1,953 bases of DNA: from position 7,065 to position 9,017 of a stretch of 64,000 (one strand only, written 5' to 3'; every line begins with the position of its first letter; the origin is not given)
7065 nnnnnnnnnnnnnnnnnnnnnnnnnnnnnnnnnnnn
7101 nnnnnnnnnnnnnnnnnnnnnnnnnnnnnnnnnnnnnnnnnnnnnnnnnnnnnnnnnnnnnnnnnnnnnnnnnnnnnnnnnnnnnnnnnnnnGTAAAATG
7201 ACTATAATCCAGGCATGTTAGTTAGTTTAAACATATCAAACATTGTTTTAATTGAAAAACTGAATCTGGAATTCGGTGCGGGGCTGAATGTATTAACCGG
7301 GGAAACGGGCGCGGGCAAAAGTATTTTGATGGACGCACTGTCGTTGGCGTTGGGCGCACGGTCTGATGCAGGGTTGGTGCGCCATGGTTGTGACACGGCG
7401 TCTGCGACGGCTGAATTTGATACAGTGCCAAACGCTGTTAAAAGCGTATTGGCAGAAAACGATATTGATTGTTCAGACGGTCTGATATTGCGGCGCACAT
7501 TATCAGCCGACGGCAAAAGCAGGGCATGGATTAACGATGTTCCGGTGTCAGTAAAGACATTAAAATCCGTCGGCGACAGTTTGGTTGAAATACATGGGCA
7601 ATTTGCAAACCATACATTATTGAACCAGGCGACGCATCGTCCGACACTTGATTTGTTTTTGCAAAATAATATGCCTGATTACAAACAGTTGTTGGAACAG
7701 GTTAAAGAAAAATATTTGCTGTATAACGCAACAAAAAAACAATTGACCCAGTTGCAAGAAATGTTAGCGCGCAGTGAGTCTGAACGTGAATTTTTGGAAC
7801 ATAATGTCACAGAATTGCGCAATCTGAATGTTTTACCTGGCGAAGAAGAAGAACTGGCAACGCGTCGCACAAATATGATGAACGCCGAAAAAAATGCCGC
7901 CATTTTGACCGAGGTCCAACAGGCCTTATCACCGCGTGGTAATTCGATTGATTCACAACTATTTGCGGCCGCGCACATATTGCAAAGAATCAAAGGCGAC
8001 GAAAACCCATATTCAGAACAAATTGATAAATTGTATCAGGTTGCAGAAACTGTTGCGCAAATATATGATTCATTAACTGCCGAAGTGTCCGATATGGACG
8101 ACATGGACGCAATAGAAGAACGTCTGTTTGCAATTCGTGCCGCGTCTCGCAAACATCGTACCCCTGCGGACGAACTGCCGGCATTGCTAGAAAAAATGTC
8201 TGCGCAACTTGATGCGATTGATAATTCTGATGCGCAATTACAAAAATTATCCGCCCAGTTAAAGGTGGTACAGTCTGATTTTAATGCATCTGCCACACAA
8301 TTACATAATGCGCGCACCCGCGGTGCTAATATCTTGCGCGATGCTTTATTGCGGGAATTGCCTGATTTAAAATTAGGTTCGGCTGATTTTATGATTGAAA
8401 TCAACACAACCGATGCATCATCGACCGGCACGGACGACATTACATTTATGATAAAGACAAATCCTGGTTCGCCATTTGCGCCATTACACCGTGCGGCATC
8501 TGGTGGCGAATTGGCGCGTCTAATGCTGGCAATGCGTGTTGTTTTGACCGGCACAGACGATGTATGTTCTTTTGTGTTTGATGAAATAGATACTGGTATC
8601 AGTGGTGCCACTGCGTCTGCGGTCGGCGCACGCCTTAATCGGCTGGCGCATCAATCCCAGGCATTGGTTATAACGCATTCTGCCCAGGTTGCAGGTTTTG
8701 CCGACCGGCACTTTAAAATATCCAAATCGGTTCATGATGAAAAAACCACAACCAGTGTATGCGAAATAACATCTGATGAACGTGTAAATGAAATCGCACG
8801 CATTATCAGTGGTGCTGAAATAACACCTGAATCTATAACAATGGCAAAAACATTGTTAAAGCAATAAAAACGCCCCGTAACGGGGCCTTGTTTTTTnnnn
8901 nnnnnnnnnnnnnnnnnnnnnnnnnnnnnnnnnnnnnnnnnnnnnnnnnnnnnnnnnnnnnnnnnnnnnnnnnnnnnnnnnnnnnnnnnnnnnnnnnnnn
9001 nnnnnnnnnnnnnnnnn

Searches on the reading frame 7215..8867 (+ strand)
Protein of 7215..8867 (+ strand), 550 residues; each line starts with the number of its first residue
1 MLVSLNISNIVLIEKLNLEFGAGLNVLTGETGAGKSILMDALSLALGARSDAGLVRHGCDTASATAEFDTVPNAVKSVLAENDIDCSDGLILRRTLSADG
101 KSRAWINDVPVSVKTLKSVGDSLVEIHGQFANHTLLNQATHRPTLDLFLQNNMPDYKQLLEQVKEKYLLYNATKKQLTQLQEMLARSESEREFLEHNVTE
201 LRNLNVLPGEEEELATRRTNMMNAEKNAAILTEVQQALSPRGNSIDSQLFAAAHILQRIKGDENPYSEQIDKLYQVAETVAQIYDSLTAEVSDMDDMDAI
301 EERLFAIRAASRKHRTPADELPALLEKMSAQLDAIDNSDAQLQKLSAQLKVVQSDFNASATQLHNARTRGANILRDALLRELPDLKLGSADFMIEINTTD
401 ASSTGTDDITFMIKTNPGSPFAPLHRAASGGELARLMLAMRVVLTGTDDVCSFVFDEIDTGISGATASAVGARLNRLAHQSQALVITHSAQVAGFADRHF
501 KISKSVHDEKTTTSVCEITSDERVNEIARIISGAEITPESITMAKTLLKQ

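Call 55: search_protein_families(library=pfam, proteins=[window:7215-8867:+], max_evalue=0.00001)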
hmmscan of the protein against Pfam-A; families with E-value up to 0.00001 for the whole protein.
window:7215-8867:+ (550 aa): 2 families
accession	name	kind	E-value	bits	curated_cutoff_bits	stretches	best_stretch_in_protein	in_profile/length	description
PF02463.25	SMC_N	-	5.3e-19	68.9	40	1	13-505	13-214/220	RecF/RecN/SMC N terminal domain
PF13476.12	AAA_23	-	1.7e-14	55.3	27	1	4-216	1-177/201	AAA domain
